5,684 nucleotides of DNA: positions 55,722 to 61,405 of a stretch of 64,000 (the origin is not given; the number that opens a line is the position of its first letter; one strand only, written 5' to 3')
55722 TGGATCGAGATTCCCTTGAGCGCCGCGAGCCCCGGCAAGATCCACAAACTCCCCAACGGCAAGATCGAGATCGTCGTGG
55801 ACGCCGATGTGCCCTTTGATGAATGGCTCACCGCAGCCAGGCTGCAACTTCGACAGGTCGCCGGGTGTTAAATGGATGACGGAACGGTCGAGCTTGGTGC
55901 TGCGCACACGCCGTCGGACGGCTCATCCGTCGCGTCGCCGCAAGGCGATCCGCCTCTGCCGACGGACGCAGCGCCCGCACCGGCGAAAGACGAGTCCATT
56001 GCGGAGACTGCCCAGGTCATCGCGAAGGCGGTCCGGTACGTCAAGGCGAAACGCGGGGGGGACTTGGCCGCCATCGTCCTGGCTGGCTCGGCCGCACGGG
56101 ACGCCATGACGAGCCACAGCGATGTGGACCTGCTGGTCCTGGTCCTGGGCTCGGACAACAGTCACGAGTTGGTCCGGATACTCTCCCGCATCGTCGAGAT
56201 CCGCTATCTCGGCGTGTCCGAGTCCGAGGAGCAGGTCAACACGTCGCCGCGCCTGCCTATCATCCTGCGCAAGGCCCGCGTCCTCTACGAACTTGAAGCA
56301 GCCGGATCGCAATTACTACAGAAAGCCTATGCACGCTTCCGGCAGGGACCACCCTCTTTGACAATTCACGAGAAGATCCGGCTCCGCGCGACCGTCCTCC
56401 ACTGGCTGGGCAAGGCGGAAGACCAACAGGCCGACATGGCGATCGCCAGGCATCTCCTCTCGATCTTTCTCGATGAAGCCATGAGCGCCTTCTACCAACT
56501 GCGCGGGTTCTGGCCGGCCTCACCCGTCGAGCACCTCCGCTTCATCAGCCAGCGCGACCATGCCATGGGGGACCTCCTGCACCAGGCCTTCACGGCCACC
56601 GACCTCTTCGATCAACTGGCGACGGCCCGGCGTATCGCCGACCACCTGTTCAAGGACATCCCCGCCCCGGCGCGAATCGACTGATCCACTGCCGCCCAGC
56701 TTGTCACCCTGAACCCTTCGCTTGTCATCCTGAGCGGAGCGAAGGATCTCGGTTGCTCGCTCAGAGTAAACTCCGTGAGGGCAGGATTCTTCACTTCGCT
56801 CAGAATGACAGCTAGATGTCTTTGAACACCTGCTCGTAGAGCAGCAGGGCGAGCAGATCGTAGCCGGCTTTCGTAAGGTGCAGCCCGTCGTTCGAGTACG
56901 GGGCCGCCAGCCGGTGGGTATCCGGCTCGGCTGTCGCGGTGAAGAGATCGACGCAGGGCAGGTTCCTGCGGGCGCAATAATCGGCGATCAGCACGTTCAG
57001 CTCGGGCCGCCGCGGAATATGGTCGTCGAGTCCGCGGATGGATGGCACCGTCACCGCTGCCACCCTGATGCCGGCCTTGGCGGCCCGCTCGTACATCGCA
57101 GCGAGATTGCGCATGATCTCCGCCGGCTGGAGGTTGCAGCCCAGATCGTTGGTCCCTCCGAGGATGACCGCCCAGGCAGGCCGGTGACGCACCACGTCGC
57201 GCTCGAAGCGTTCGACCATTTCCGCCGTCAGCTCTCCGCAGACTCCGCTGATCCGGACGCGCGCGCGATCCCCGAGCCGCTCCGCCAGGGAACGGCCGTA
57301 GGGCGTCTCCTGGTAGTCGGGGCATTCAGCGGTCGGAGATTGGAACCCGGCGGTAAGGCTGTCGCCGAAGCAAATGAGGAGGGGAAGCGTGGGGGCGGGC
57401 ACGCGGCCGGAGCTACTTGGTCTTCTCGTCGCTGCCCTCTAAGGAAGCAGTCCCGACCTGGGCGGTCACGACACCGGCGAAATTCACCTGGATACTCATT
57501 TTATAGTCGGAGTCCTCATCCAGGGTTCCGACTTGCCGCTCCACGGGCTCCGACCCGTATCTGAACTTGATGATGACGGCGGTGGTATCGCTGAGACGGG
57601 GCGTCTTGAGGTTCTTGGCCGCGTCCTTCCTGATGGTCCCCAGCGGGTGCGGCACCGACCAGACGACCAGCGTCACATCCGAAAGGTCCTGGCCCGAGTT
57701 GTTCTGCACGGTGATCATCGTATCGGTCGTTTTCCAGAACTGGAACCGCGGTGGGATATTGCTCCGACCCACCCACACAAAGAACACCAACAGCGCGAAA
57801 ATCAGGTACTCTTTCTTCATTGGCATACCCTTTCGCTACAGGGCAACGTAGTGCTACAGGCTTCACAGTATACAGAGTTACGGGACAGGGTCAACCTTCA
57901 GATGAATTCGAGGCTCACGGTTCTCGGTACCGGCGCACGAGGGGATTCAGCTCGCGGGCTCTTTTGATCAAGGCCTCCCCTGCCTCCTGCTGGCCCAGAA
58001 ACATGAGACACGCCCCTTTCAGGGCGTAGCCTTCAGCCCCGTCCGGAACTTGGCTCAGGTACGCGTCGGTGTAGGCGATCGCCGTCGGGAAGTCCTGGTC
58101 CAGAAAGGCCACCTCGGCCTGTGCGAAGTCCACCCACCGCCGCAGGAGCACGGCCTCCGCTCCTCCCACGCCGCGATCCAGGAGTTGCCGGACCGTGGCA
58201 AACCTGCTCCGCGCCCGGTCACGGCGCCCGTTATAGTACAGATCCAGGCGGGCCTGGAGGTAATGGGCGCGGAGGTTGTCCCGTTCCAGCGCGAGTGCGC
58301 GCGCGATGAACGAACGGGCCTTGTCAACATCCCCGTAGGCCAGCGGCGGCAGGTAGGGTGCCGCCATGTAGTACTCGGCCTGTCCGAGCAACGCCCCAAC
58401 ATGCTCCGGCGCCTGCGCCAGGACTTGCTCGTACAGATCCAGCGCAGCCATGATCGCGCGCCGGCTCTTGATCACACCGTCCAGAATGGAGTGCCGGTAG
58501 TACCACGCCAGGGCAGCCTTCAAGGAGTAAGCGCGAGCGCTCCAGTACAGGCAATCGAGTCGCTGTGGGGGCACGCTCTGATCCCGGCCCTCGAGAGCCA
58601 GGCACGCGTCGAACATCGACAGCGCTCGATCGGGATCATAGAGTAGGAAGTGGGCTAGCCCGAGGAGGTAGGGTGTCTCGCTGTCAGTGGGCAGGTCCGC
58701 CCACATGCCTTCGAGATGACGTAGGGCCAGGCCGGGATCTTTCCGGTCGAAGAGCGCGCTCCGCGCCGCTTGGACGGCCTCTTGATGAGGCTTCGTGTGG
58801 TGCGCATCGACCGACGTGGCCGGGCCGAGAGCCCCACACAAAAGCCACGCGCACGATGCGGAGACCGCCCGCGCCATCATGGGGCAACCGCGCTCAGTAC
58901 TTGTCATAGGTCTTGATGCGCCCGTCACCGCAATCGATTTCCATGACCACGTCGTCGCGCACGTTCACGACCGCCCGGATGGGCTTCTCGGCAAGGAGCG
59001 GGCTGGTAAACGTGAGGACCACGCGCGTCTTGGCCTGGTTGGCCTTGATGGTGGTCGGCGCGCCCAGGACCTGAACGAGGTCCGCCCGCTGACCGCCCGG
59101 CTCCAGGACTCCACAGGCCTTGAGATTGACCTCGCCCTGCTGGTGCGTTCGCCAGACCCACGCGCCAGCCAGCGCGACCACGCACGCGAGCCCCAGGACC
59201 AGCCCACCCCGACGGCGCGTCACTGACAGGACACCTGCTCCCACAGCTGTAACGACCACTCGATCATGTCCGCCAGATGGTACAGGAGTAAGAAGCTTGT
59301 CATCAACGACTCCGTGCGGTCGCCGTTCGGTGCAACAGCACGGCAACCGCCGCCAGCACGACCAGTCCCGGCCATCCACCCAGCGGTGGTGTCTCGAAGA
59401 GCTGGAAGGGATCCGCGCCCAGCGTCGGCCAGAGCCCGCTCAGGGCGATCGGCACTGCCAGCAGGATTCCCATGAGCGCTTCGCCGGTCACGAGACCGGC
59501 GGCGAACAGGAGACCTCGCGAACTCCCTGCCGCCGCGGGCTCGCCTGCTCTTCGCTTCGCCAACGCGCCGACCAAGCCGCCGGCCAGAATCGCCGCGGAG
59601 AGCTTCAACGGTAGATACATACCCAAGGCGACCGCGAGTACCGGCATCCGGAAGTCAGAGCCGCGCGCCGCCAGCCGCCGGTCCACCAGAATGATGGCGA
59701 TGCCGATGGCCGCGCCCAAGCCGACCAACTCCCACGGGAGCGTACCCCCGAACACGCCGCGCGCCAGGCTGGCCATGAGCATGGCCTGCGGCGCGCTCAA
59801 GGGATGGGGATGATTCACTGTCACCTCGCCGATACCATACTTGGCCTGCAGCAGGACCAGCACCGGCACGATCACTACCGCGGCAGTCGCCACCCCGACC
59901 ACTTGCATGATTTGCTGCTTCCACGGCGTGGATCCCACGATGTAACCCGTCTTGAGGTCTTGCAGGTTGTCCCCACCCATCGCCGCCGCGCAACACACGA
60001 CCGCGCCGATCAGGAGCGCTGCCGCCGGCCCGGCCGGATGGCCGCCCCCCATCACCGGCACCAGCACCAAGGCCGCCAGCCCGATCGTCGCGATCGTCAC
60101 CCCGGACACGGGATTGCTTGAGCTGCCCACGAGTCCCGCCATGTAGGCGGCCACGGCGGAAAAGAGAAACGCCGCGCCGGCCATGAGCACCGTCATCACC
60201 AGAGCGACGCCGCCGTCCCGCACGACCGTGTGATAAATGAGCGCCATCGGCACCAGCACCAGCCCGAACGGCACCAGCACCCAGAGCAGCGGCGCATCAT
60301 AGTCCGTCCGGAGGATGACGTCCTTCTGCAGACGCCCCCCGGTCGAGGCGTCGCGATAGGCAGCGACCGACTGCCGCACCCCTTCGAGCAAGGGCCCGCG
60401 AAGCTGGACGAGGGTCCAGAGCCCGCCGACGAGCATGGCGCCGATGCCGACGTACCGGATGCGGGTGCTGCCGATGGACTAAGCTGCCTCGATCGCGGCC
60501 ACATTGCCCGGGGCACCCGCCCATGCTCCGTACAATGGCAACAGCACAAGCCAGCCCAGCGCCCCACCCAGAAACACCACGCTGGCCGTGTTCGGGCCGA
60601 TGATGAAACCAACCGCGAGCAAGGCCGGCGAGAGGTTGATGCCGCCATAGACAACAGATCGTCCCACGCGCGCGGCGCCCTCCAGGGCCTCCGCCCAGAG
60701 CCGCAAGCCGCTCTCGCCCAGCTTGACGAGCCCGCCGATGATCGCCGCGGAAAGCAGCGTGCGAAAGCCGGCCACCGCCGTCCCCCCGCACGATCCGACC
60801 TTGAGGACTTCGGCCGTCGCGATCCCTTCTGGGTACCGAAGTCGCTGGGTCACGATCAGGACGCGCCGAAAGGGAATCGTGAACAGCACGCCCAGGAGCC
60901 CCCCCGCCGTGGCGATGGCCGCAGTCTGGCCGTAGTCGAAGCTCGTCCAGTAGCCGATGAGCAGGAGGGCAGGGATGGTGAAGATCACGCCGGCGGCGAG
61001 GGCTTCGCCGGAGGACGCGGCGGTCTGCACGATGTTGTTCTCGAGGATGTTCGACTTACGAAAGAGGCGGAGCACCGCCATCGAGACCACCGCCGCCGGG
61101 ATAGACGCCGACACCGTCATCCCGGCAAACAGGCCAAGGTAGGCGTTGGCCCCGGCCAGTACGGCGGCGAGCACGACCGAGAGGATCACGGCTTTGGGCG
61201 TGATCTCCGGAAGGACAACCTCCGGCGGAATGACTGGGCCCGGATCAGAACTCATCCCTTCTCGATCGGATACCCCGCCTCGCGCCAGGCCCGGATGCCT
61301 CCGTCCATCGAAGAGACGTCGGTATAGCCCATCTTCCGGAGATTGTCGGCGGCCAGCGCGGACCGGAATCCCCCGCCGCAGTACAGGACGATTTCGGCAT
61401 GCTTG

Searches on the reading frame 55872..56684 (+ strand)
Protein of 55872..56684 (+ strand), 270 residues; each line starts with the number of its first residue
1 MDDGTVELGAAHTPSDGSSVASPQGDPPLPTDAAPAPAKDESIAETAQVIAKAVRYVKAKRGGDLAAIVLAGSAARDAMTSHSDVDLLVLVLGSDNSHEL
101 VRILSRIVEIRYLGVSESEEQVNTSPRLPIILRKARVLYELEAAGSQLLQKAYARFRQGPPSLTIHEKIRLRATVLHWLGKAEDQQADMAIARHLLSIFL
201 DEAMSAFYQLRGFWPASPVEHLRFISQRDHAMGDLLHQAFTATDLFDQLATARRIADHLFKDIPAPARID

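Call 58: search_protein_families(library=pfam, proteins=[window:55872-56684:+], max_evalue=0.00001)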
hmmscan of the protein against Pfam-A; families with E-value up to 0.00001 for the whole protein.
window:55872-56684:+ (270 aa): 1 family
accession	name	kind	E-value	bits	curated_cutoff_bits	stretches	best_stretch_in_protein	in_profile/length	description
PF01909.29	NTP_transf_2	-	3.8e-06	27.7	21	1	52-113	3-60/93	Nucleotidyltransferase domain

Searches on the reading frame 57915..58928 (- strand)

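Call 58: search_protein_families(library=pfam, proteins=[window:57915-58928:-], max_evalue=0.00001)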
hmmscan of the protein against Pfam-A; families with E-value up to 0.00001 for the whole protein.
window:57915-58928:- (337 aa): 2 families
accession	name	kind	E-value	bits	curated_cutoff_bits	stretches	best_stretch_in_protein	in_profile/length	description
PF14559.12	TPR_19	-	1.4e-10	41.8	25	0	197-242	3-47/68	Tetratricopeptide repeat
PF13428.12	TPR_14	-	2.4e-08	34.3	23.5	0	197-228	13-44/44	Tetratricopeptide repeat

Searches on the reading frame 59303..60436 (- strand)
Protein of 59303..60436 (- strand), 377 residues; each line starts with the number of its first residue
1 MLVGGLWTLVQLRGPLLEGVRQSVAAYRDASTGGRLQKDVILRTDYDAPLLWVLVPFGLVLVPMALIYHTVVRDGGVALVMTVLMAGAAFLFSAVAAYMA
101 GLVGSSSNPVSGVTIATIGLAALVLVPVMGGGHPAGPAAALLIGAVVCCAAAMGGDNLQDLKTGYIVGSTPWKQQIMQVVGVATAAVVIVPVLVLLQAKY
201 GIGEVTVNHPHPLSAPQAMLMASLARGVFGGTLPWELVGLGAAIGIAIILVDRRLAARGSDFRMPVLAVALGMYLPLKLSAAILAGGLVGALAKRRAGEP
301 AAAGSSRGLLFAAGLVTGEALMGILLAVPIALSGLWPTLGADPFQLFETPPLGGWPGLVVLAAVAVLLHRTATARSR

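Call 58: search_protein_families(library=pfam, proteins=[window:59303-60436:-], max_evalue=0.00001)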
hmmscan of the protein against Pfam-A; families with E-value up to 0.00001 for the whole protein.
window:59303-60436:- (377 aa): 1 family
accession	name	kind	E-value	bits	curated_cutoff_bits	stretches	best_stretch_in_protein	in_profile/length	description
PF03169.20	OPT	-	2.7e-57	195.2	25.8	1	1-329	296-622/623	OPT oligopeptide transporter protein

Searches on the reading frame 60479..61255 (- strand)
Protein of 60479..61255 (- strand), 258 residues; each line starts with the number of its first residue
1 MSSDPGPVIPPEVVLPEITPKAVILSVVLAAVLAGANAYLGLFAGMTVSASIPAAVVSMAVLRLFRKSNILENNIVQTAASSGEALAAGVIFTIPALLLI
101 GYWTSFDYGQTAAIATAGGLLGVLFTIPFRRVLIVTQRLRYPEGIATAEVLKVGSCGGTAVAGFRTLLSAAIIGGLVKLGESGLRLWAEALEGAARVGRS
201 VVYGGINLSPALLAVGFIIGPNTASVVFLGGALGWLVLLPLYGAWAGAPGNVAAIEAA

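Call 58: search_protein_families(library=pfam, proteins=[window:60479-61255:-], max_evalue=0.00001)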
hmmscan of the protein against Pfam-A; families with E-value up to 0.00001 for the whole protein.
window:60479-61255:- (258 aa): 1 family
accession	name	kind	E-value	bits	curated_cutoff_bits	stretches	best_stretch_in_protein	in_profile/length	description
PF03169.20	OPT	-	1.8e-42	146.3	25.8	1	17-245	1-259/623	OPT oligopeptide transporter protein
